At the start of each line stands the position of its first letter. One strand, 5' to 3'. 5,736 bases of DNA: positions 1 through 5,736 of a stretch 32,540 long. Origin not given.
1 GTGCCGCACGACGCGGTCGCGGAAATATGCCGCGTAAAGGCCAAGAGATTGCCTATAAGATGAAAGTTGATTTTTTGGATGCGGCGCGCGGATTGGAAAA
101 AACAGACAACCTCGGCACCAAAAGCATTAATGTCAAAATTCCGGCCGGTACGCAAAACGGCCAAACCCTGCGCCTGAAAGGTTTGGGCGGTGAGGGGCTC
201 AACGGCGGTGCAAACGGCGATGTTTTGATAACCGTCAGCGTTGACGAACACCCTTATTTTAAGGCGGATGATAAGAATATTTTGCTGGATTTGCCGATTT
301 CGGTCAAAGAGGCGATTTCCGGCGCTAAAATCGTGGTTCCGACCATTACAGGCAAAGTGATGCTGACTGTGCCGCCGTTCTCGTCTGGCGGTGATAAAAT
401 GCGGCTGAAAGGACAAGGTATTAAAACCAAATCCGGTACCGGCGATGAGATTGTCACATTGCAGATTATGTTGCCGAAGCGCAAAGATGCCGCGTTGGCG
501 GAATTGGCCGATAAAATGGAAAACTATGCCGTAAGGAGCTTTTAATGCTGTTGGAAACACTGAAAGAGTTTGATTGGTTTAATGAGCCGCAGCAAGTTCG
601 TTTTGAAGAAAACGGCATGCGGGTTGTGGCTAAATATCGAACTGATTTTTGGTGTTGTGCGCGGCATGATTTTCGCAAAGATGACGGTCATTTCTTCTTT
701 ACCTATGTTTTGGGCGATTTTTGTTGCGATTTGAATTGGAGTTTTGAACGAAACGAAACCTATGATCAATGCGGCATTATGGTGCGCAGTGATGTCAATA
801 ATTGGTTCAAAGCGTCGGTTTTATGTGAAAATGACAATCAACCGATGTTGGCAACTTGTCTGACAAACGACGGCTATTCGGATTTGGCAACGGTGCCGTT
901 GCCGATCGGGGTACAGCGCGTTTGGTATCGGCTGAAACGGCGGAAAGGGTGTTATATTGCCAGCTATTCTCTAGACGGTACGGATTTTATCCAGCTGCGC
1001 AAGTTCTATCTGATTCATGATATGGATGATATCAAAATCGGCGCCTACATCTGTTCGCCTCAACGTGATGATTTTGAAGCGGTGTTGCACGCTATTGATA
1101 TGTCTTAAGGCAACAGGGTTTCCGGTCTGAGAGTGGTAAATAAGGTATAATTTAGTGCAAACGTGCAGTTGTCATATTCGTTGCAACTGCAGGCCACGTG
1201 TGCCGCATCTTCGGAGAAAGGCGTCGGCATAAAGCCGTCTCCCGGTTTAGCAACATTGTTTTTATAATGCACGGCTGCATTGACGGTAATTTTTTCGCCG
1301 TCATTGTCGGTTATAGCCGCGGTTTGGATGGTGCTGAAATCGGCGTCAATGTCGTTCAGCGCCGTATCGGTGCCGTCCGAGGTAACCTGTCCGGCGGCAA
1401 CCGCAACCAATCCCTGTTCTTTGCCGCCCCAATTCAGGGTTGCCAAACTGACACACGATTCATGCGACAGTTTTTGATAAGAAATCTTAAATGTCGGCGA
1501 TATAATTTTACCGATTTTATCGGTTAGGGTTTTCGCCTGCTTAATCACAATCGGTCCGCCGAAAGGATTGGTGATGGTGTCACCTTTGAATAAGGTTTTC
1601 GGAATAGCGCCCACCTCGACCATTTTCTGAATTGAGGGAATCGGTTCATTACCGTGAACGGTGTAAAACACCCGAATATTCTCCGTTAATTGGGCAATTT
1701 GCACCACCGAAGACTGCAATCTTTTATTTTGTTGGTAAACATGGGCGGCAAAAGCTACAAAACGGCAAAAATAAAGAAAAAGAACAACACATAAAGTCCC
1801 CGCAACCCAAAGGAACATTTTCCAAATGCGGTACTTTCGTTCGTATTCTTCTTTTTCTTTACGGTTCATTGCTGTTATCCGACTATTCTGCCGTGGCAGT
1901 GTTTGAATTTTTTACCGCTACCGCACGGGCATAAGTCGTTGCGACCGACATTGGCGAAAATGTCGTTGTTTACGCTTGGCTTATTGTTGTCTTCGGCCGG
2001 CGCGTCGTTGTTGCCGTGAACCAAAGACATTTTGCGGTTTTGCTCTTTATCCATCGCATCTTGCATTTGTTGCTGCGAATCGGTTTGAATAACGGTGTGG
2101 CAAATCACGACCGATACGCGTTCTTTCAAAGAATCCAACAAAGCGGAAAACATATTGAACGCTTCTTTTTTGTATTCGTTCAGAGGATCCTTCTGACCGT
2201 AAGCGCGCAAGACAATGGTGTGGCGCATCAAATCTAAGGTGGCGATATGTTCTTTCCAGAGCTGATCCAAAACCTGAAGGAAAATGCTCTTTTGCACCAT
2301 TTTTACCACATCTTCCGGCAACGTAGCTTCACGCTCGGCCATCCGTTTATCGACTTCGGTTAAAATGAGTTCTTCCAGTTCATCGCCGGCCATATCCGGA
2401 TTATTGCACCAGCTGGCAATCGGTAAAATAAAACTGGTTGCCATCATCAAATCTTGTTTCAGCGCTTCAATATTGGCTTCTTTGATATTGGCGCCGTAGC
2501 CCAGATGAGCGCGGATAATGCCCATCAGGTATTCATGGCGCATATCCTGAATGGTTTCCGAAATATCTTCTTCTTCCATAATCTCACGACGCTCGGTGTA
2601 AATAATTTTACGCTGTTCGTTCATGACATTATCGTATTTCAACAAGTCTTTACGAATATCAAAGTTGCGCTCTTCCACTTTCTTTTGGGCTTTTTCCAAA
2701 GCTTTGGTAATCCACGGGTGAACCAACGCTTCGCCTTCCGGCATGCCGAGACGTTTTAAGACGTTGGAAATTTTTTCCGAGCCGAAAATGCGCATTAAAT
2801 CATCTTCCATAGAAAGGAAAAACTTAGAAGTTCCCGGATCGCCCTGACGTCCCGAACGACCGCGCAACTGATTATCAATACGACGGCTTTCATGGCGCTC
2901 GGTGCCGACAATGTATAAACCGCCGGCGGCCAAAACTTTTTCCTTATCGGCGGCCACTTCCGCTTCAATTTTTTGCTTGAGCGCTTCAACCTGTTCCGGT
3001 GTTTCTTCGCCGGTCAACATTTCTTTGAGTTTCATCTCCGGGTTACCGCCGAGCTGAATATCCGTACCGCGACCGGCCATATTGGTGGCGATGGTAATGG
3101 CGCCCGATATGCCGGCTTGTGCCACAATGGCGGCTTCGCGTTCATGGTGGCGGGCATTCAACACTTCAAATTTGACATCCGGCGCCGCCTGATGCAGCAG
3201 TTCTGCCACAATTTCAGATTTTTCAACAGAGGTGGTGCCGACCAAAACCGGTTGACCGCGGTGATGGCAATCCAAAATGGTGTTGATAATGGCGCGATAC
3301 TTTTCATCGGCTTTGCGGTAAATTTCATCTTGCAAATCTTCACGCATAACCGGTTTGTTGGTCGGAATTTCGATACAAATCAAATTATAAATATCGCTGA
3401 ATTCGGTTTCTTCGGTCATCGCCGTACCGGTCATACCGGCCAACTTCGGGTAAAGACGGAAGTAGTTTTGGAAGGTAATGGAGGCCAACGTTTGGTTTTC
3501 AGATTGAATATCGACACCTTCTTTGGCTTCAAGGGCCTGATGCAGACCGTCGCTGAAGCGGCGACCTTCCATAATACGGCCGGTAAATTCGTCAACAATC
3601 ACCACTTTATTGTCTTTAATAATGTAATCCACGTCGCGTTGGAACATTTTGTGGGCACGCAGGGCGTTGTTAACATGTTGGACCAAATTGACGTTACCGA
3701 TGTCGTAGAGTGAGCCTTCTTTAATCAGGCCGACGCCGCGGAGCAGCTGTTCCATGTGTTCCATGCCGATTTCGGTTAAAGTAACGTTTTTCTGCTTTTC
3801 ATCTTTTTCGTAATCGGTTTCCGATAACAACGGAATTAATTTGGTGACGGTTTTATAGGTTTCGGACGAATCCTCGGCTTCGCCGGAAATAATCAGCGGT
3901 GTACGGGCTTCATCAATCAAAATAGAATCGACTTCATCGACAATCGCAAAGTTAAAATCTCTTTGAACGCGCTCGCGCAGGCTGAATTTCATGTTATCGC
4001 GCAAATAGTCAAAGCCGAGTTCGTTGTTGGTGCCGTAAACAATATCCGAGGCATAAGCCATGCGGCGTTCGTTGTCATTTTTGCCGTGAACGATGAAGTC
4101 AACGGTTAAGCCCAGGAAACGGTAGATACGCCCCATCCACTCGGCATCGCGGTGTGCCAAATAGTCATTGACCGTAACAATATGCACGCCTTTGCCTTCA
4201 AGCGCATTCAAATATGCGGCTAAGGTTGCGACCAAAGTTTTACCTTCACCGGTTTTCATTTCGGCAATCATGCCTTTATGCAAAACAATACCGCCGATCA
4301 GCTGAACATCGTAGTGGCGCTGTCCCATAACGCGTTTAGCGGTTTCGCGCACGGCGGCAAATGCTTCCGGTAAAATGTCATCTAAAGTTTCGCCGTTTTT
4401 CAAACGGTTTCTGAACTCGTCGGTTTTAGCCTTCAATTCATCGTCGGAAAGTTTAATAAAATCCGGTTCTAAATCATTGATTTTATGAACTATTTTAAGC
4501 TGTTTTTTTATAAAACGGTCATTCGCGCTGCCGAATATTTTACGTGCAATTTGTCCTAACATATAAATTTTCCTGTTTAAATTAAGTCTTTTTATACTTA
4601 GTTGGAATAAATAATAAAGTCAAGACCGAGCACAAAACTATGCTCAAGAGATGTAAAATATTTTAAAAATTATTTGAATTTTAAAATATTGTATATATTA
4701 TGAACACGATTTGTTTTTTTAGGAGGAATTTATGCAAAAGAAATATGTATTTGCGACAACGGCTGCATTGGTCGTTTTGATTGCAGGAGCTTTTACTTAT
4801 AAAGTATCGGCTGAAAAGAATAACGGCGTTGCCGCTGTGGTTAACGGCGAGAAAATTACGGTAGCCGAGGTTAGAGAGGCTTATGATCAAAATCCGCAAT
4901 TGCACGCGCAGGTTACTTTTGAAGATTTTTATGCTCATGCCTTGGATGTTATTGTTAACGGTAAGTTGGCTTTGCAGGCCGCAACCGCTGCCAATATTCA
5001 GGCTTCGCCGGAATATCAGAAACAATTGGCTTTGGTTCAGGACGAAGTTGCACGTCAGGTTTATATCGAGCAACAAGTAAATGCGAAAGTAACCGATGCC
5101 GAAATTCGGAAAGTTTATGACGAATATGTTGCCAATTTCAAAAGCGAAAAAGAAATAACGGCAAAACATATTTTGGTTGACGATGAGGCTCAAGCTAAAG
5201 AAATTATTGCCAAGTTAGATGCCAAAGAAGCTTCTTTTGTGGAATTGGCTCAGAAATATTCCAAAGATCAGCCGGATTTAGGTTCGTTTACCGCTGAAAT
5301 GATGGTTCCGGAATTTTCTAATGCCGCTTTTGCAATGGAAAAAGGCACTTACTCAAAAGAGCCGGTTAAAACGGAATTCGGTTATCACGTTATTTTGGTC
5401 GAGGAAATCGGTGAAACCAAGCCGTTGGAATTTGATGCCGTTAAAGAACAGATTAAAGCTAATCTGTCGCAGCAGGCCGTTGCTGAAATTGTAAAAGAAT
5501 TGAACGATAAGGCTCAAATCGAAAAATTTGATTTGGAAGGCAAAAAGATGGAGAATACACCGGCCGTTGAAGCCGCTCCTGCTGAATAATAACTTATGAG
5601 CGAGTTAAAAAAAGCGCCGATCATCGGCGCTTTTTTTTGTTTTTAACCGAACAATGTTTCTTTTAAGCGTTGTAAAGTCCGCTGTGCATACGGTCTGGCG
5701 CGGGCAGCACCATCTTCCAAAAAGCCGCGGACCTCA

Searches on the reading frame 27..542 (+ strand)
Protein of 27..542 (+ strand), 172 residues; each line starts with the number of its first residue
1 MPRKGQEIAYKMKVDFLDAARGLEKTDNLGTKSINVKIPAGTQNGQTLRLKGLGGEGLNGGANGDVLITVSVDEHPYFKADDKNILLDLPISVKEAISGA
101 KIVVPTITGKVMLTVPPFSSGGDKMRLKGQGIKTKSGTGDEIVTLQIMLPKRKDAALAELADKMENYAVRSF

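Call 9: search_protein_families(library=pfam, proteins=[window:27-542:+], max_evalue=0.00001)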
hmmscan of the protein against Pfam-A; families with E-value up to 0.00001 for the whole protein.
window:27-542:+ (172 aa): 1 family
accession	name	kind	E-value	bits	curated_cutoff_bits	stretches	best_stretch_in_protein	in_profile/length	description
PF01556.23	DnaJ_C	-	3.2e-37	128.3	26.6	1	8-150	1-152/152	DnaJ C terminal domain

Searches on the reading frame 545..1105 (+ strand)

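Call 9: search_protein_families(library=pfam, proteins=[window:545-1105:+], max_evalue=0.00001)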
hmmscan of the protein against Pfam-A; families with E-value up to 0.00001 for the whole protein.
window:545-1105:+ (187 aa): 1 family
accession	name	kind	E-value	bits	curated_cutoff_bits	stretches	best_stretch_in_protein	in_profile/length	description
PF07081.18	DUF1349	-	8e-47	159.7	32.4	1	11-185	1-175/179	Protein of unknown function (DUF1349)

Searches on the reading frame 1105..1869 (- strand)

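Call 9: search_protein_families(library=pfam, proteins=[window:1105-1869:-], max_evalue=0.00001)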
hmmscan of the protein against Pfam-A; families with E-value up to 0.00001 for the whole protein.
window:1105-1869:- (254 aa): 1 family
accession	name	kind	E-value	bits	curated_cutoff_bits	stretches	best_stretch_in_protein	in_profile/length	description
PF08805.16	PilS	-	9e-08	32.7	22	1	54-194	7-133/138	PilS N terminal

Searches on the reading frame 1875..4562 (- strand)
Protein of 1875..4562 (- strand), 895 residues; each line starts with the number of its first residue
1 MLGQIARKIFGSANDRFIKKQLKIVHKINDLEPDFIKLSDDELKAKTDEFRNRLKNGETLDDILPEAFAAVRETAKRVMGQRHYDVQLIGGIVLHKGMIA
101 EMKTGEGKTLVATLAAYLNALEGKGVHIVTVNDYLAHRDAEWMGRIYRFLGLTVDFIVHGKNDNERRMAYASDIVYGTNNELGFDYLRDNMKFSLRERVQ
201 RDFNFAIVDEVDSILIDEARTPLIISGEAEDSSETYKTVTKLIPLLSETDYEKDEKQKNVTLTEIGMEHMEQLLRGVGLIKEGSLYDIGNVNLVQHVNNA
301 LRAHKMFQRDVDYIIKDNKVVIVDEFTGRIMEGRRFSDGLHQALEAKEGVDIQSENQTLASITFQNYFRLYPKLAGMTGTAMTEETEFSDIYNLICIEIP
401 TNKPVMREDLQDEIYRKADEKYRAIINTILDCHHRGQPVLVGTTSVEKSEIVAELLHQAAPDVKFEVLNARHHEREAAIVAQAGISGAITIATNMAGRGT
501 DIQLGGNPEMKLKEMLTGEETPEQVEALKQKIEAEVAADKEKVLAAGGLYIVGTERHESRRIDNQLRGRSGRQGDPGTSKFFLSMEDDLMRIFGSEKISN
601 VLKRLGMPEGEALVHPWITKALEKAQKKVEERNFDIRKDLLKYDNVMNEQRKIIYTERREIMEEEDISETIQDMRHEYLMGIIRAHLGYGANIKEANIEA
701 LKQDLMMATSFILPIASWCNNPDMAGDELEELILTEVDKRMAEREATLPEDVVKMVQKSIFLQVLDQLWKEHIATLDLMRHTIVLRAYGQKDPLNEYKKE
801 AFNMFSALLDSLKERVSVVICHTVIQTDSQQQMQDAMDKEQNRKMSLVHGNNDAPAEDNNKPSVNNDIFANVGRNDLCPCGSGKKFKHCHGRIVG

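Call 9: search_protein_families(library=pfam, proteins=[window:1875-4562:-], max_evalue=0.00001)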
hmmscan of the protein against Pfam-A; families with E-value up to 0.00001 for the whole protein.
window:1875-4562:- (895 aa): 6 families
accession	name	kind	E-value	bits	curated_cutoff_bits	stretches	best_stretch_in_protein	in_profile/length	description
PF07517.20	SecA_DEAD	-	2.8e-132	440.8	24.6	1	7-389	2-290/290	SecA DEAD-like domain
PF21090.3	P-loop_SecA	-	4.1e-92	307.8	27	1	404-610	1-205/205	SecA P-loop domain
PF07516.18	SecA_SW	-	1.7e-60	204.9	26.7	1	613-822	2-198/200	SecA Wing and Scaffold domain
PF01043.26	SecA_PP_bind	-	1.5e-40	138.6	23.5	1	232-345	2-110/110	SecA preprotein cross-linking domain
PF02810.21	SEC-C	-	1e-10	41.7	20.4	1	874-892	1-19/19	SEC-C motif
PF00270.35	DEAD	-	2.4e-09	37.6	26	1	95-216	14-131/167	DEAD/DEAH box helicase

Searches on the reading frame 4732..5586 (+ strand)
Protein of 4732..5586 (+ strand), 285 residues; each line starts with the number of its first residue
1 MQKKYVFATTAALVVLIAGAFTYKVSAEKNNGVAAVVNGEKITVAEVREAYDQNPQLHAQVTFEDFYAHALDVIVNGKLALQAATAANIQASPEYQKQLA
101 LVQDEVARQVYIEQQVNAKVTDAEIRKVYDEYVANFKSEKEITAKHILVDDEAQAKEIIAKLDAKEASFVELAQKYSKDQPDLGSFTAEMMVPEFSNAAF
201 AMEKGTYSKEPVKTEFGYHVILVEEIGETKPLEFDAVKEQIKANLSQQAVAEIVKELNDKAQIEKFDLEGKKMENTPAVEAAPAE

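Call 9: search_protein_families(library=pfam, proteins=[window:4732-5586:+], max_evalue=0.00001)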
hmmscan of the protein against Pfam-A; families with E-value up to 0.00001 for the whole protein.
window:4732-5586:+ (285 aa): 4 families
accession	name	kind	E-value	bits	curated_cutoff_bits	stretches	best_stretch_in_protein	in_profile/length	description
PF13145.12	Rotamase_2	-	4.7e-20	73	27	1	120-239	1-121/121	PPIC-type PPIASE domain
PF00639.27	Rotamase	-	4.2e-16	60.1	21.7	1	152-224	19-96/97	PPIC-type PPIASE domain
PF13616.12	Rotamase_3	-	1.2e-14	55.3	22.5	1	138-224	12-113/116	PPIC-type PPIASE domain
PF13624.11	SurA_N_3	-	2.9e-06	27.6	27.2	1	12-94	16-111/162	SurA-like N-terminal domain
